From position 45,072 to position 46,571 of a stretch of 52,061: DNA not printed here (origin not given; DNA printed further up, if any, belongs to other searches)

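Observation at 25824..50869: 25-kb archaeal amine/polyamine catabolic region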

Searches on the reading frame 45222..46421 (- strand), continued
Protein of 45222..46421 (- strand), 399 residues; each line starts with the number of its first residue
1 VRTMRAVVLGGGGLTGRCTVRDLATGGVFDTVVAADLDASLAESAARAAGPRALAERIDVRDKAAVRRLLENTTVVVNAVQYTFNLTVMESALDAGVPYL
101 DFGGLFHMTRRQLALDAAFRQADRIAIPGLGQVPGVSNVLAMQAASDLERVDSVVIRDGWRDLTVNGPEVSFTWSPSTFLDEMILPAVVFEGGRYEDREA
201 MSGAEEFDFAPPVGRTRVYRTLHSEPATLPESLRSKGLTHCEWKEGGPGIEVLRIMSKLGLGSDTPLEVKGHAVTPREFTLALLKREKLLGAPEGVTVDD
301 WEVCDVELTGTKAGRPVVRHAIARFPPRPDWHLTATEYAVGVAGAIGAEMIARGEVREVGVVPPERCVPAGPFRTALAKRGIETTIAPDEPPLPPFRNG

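Call 91: search_protein_families(library=ncbifam, proteins=[L099:10354-11487:+, L099:9236-10357:+, L099:11496-12332:+, L095:1-645:+, L098:5612-7138:+, L098:4113-5477:+], max_evalue=1e-20)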
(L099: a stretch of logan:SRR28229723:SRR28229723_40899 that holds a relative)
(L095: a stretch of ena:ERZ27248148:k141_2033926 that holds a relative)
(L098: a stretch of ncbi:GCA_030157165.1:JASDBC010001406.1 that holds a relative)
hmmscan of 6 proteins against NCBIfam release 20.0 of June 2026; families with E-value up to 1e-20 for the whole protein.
L099:10354-11487:+ (377 aa): 2 families
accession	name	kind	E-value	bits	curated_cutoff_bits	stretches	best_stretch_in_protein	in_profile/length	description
NF007962.0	PRK10682.1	equivalog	3e-60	204.2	636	1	54-357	26-349/370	spermidine/putrescine ABC transporter substrate-binding protein PotF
NF007048.0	PRK09501.1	equivalog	3.8e-57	193.7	582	1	56-375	25-346/348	spermidine/putrescine ABC transporter substrate-binding protein PotD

L099:9236-10357:+ (373 aa): 130 families (the best 25 are shown)
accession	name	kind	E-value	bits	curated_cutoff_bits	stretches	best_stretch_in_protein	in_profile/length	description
NF006987.0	PRK09452.1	equivalog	1.4e-120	402.5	482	1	1-355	20-370/378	spermidine/putrescine ABC transporter ATP-binding protein PotA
TIGR01187.1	potA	subfamily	8.2e-114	380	355.6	1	29-355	1-323/325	polyamine ABC transporter ATP-binding protein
NF043075.1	MMSYN1_0197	equivalog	6.7e-105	350.8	550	1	1-240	5-244/341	spermidine/putrescine ABC transporter ATP-binding protein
TIGR03265.1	PhnT2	equivalog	1.7e-104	349.9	457.7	1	2-354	8-349/353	putative 2-aminoethylphosphonate ABC transporter ATP-binding protein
NF008621.0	PRK11607.1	equivalog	6.5e-95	318.1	613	1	1-353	22-371/377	putrescine ABC transporter ATP-binding subunit PotG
NF008653.0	PRK11650.1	subfamily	9.7e-95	317.6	432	1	1-279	6-285/357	sn-glycerol-3-phosphate ABC transporter ATP-binding protein UgpC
NF008513.0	PRK11432.1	equivalog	1.5e-87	293.8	496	1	1-281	9-285/351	ferric ABC transporter ATP-binding protein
TIGR03258.1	PhnT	equivalog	4.4e-86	289.1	499.15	1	7-339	17-343/359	2-aminoethylphosphonate ABC transport system ATP-binding subunit PhnT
NF040840.2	tungstate_WtpC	equivalog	8.4e-84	281.8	440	1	13-350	15-340/347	tungstate ABC transporter ATP-binding protein WtpC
NF008233.0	PRK11000.1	equivalog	1.8e-81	273.9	568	1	1-278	6-287/369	maltose/maltodextrin ABC transporter ATP-binding protein MalK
TIGR00968.1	3a0106s01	subfamily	2.6e-81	272.6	342.75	1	2-234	4-236/237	sulfate ABC transporter ATP-binding protein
NF040933.2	ABC_arch_GlcV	equivalog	3.8e-81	272.7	450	1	2-286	6-293/357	glucose ABC transporter ATP-binding protein GlcV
NF008105.0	PRK10851.1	equivalog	4.3e-73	246.1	502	1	2-243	6-251/362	sulfate/thiosulfate ABC transporter ATP-binding protein CysA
TIGR01186.1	proV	subfamily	3.5e-68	230.3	326.6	1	9-233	4-234/363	betaine/proline/choline family ABC transporter ATP-binding protein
TIGR03415.1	ABC_choXWV_ATP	equivalog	9.5e-56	189.4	483.75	1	7-236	33-272/382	choline ABC transporter ATP-binding protein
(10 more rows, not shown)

L099:11496-12332:+ (278 aa): 4 families
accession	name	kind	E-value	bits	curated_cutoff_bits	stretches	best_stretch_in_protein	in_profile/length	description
NF007044.0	PRK09497.1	equivalog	1.6e-74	250.9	348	1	12-268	17-273/285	spermidine/putrescine ABC transporter permease PotB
NF007963.0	PRK10683.1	equivalog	4.1e-70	236.7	489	1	41-271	79-310/317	putrescine ABC transporter permease PotH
NF043074.1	MMSYN1_0196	equivalog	1.3e-40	139.4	350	1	6-267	13-259/277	spermidine/putrescine ABC transporter permease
NF011624.0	PRK15050.1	equivalog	1.1e-23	83.8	247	1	5-269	26-282/297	2-aminoethylphosphonate ABC transporter permease subunit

L095:1-645:+ (214 aa): 25 families
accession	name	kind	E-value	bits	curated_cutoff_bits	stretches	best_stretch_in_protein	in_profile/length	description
TIGR01187.1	potA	subfamily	5.9e-65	219.5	355.6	1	1-211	101-324/325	polyamine ABC transporter ATP-binding protein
NF043075.1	MMSYN1_0197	equivalog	7.5e-62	209.2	550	1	1-209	133-336/341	spermidine/putrescine ABC transporter ATP-binding protein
TIGR03265.1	PhnT2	equivalog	3.4e-60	204.1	457.7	1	1-200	135-340/353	putative 2-aminoethylphosphonate ABC transporter ATP-binding protein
NF006987.0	PRK09452.1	equivalog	9.7e-60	202.2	482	1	1-183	148-340/378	spermidine/putrescine ABC transporter ATP-binding protein PotA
NF008621.0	PRK11607.1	equivalog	3e-52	177.7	613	1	1-212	150-375/377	putrescine ABC transporter ATP-binding subunit PotG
NF008653.0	PRK11650.1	subfamily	3.3e-51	174.4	432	1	1-204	135-339/357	sn-glycerol-3-phosphate ABC transporter ATP-binding protein UgpC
NF040933.2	ABC_arch_GlcV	equivalog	5.6e-46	157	450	1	1-211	142-356/357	glucose ABC transporter ATP-binding protein GlcV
NF040840.2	tungstate_WtpC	equivalog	9.5e-46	156.7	440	1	1-200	131-335/347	tungstate ABC transporter ATP-binding protein WtpC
NF008105.0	PRK10851.1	equivalog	5.2e-43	147.1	502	1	1-206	137-343/362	sulfate/thiosulfate ABC transporter ATP-binding protein CysA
NF008513.0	PRK11432.1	equivalog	8.8e-43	146.5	496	1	1-187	137-323/351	ferric ABC transporter ATP-binding protein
TIGR03258.1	PhnT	equivalog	2.2e-42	145.4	499.15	1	1-211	139-356/359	2-aminoethylphosphonate ABC transport system ATP-binding subunit PhnT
NF008233.0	PRK11000.1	equivalog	6.6e-42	143.6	568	1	1-205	134-346/369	maltose/maltodextrin ABC transporter ATP-binding protein MalK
TIGR00968.1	3a0106s01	subfamily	9.1e-38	130.1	342.75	1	1-107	131-237/237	sulfate ABC transporter ATP-binding protein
TIGR01186.1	proV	subfamily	7e-35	120.8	326.6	1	1-110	130-239/363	betaine/proline/choline family ABC transporter ATP-binding protein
TIGR03415.1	ABC_choXWV_ATP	equivalog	6.1e-29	101.1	483.75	1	1-108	165-272/382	choline ABC transporter ATP-binding protein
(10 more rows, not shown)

L098:5612-7138:+ (508 aa): 38 families (the best 25 are shown)
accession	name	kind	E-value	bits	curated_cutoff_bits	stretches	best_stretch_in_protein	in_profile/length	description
NF010000.0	PRK13473.1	subfamily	1.7e-190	633.7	615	1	14-490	4-473/475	aminobutyraldehyde dehydrogenase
TIGR03374.1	ABALDH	equivalog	4.4e-152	507.2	909.3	1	16-489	5-471/472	aminobutyraldehyde dehydrogenase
TIGR01804.1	BADH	equivalog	6.2e-152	506.3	668.6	1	16-485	1-467/467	betaine-aldehyde dehydrogenase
NF009725.0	PRK13252.1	equivalog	3.7e-138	461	593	1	12-492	6-482/488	betaine-aldehyde dehydrogenase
TIGR02299.1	HpaE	equivalog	3.2e-137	458.1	638.35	1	15-491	3-478/488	5-carboxymethyl-2-hydroxymuconate semialdehyde dehydrogenase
NF045735.1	PaDhStyDPseudo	equivalog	1.2e-131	439.7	850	1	16-487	6-479/483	phenylacetaldehyde dehydrogenase StyD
NF045736.1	PaDhStyDRhodo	equivalog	8.5e-131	436.8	800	1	16-487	6-475/479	phenylacetaldehyde dehydrogenase StyD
NF050026.1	AcaldDHExaC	equivalog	1.4e-124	416.5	900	1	13-491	16-495/503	acetaldehyde dehydrogenase ExaC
NF007352.0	PRK09847.1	equivalog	4.9e-121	404.7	850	1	15-491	22-493/495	aldehyde dehydrogenase PuuC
NF007497.0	PRK10090.1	equivalog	2.2e-120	402.7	500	1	11-490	5-478/480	aldehyde dehydrogenase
TIGR03216.1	OH_muco_semi_DH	equivalog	3.1e-119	398.7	693.25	1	15-490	3-480/481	2-hydroxymuconic semialdehyde dehydrogenase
TIGR04284.1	aldehy_Rv0768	hypoth_equivalog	4.9e-119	398.4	775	1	16-487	4-476/480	aldehyde dehydrogenase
TIGR01780.1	SSADH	subfamily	5.2e-119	398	646.35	1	32-485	1-448/448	succinate-semialdehyde dehydrogenase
NF042993.1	AlphKGSA_gudD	equivalog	2.4e-115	386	770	1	12-489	3-480/481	alpha-ketoglutaric semialdehyde dehydrogenase GucD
NF008415.0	PRK11241.1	equivalog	5.5e-115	384.8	828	1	15-489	13-480/482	NADP-dependent succinate-semialdehyde dehydrogenase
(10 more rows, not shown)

L098:4113-5477:+ (454 aa): 59 families (the best 25 are shown)
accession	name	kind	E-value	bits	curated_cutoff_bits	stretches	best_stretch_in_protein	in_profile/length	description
NF000818.0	PRK00062.1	subfamily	8.3e-104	347.6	398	1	16-440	4-426/429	glutamate-1-semialdehyde 2,1-aminomutase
TIGR00713.1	hemL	equivalog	1.6e-101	340.1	527.3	1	18-438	2-420/423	glutamate-1-semialdehyde 2,1-aminomutase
NF041362.1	GntE_guanitoxin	equivalog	2.9e-96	322.6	525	1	16-429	6-424/426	guanitoxin biosynthesis PLP-dependent transaminase GntE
NF009055.0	PRK12389.1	equivalog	3.8e-84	282.8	637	1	16-438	4-425/431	glutamate-1-semialdehyde 2,1-aminomutase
NF005453.0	PRK07046.1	subfamily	4.5e-64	216.7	425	1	4-441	16-451/453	transaminase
NF001864.0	PRK00615.1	equivalog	2.2e-57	194.5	706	1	18-428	7-416/433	glutamate-1-semialdehyde aminotransferase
NF005993.0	PRK08117.1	subfamily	6.9e-51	173.2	574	1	45-353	27-346/433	aspartate aminotransferase family protein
NF004856.0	PRK06209.1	equivalog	1.5e-47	162.1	486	1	16-436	9-411/450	glutamate-1-semialdehyde 2,1-aminomutase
NF004426.0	PRK05769.1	equivalog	4e-47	161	552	1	41-356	34-361/441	acetyl ornithine aminotransferase family protein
TIGR00707.1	argD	subfamily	4.5e-47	160.7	410.05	1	43-358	9-314/381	acetylornithine/succinylornithine family transaminase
TIGR01885.1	Orn_aminotrans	equivalog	8.2e-47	159.8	378.4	1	39-355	15-328/402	ornithine--oxo-acid transaminase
NF005985.0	PRK08088.1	equivalog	3.7e-46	157.7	713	1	43-356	23-341/426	4-aminobutyrate--2-oxoglutarate transaminase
TIGR00700.1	GABAtrnsam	equivalog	6.3e-46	156.8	506.65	1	45-347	17-330/420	4-aminobutyrate--2-oxoglutarate transaminase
NF002874.0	PRK03244.1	equivalog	9.4e-46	156.4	457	1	45-354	27-323/399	acetylornithine transaminase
NF002325.0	PRK01278.1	subfamily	9.9e-44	149.5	372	1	41-356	11-317/395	acetylornithine transaminase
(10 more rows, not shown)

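Call 93: search_protein_families(library=ncbifam, proteins=[L089:5406-6854:-, L089:13236-14720:+, L089:6855-8213:-, L089:8468-9844:-, L096:3719-5209:+, L096:5209-6579:+, L096:2313-3647:+, L091:8286-9674:-], max_evalue=1e-110)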
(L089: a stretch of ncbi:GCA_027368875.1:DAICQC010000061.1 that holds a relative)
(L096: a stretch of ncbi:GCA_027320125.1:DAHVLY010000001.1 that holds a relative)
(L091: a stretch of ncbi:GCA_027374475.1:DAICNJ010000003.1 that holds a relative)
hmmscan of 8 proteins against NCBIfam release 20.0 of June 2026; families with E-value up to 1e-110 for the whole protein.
L089:5406-6854:- (482 aa): 1 family
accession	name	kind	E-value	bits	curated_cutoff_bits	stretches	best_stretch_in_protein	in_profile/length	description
TIGR01722.1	MMSDH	subfamily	1.1e-147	492.6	448.5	1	6-482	3-477/477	CoA-acylating methylmalonate-semialdehyde dehydrogenase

L089:13236-14720:+ (494 aa): 14 families
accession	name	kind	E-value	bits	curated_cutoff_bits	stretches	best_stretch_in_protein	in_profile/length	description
NF010000.0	PRK13473.1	subfamily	4.9e-176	586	615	1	6-477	5-473/475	aminobutyraldehyde dehydrogenase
TIGR01804.1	BADH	equivalog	1.9e-146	488.2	668.6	1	7-472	1-467/467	betaine-aldehyde dehydrogenase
TIGR03374.1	ABALDH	equivalog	2.1e-134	448.9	909.3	1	5-476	3-471/472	aminobutyraldehyde dehydrogenase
TIGR02299.1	HpaE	equivalog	5.5e-133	444.1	638.35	1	6-478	3-478/488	5-carboxymethyl-2-hydroxymuconate semialdehyde dehydrogenase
NF009725.0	PRK13252.1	equivalog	5.7e-132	440.6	593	1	3-479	6-482/488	betaine-aldehyde dehydrogenase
NF045735.1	PaDhStyDPseudo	equivalog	1.4e-128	429.6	850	1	6-475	5-480/483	phenylacetaldehyde dehydrogenase StyD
NF045736.1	PaDhStyDRhodo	equivalog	7.3e-127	423.8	800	1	5-462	4-463/479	phenylacetaldehyde dehydrogenase StyD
TIGR03216.1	OH_muco_semi_DH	equivalog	1.4e-117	393.3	693.25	1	7-477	4-480/481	2-hydroxymuconic semialdehyde dehydrogenase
NF050026.1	AcaldDHExaC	equivalog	3.1e-117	392.2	900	1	2-478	14-495/503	acetaldehyde dehydrogenase ExaC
NF007352.0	PRK09847.1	equivalog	1.4e-116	389.9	850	1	6-478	22-493/495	aldehyde dehydrogenase PuuC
NF007497.0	PRK10090.1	equivalog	3.8e-115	385.4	500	1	2-477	5-478/480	aldehyde dehydrogenase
NF040648.1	lactal_redase_Meth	equivalog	3.7e-114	382.3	650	1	6-476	1-462/463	lactaldehyde dehydrogenase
TIGR01780.1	SSADH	subfamily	1.2e-113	380.4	646.35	1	23-472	1-448/448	succinate-semialdehyde dehydrogenase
NF042993.1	AlphKGSA_gudD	equivalog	2e-112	376.4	770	1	2-476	2-480/481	alpha-ketoglutaric semialdehyde dehydrogenase GucD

L089:6855-8213:- (452 aa): 1 family
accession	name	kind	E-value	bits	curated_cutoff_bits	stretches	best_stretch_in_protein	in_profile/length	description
NF004718.0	PRK06062.1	subfamily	2.5e-119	398.8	472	1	9-450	16-452/454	hypothetical protein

L089:8468-9844:- (458 aa): 3 families
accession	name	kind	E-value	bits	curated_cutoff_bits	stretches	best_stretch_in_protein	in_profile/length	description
NF041362.1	GntE_guanitoxin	equivalog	1.3e-121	406.1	525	1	22-442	4-424/426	guanitoxin biosynthesis PLP-dependent transaminase GntE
NF000818.0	PRK00062.1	subfamily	2.3e-116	389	398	1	23-454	3-427/429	glutamate-1-semialdehyde 2,1-aminomutase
TIGR00713.1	hemL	equivalog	2.5e-111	372.3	527.3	1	26-453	2-422/423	glutamate-1-semialdehyde 2,1-aminomutase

L096:3719-5209:+ (496 aa): 18 families
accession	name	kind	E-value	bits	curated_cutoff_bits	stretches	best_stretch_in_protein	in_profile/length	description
NF010000.0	PRK13473.1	subfamily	7.7e-183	608.4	615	1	5-480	3-474/475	aminobutyraldehyde dehydrogenase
TIGR01804.1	BADH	equivalog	6.2e-150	499.7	668.6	1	8-474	1-467/467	betaine-aldehyde dehydrogenase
TIGR03374.1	ABALDH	equivalog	2.6e-145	484.9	909.3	1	5-478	2-471/472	aminobutyraldehyde dehydrogenase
NF009725.0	PRK13252.1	equivalog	4e-141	470.8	593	1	3-480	5-481/488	betaine-aldehyde dehydrogenase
NF045735.1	PaDhStyDPseudo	equivalog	5.6e-138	460.6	850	1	6-478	4-481/483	phenylacetaldehyde dehydrogenase StyD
TIGR02299.1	HpaE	equivalog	4.1e-133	444.5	638.35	1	7-479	3-477/488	5-carboxymethyl-2-hydroxymuconate semialdehyde dehydrogenase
NF045736.1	PaDhStyDRhodo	equivalog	2.2e-132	442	800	1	6-476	4-475/479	phenylacetaldehyde dehydrogenase StyD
NF050026.1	AcaldDHExaC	equivalog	8.9e-128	427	900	1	3-478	14-493/503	acetaldehyde dehydrogenase ExaC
NF007497.0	PRK10090.1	equivalog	2.3e-126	422.4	500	1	3-479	5-478/480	aldehyde dehydrogenase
NF040648.1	lactal_redase_Meth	equivalog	4.9e-124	414.8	650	1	7-478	1-462/463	lactaldehyde dehydrogenase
NF007352.0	PRK09847.1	equivalog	1e-121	406.9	850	1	5-478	20-491/495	aldehyde dehydrogenase PuuC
NF040792.1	glyc_ald_dh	equivalog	4.1e-118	395.4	760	1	6-481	2-476/488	D-glyceraldehyde dehydrogenase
TIGR01780.1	SSADH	subfamily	2e-116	389.5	646.35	1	24-474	1-448/448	succinate-semialdehyde dehydrogenase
NF052305.1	DioxValDhHalo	equivalog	7.6e-116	387.8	750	1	1-457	1-458/483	2,5-dioxovalerate dehydrogenase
TIGR04284.1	aldehy_Rv0768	hypoth_equivalog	1.4e-115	387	775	1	6-476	2-476/480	aldehyde dehydrogenase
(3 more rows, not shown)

L096:5209-6579:+ (456 aa): 3 families
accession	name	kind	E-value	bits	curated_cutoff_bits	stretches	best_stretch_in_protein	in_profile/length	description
NF006915.0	PRK09406.1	equivalog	2e-149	498.4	730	1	1-452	1-455/457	NADP-dependent succinic semialdehyde dehydrogenase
NF042989.1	AldDh_AldH_Clos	equivalog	2.2e-128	428.9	800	1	1-451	1-455/458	aldehyde dehydrogenase AldH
NF010575.0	PRK13968.1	equivalog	3.6e-126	422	855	1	4-451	10-457/462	succinate-semialdehyde dehydrogenase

L096:2313-3647:+ (444 aa): 1 family
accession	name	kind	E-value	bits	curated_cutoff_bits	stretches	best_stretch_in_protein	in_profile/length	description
TIGR03251.1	LAT_fam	equivalog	7.3e-192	637.6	520.8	1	5-436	2-433/433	L-lysine 6-transaminase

L091:8286-9674:- (462 aa): 1 family
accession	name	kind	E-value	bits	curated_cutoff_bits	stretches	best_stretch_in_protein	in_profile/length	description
NF006915.0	PRK09406.1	equivalog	1.2e-117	393.6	730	1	21-457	1-456/457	NADP-dependent succinic semialdehyde dehydrogenase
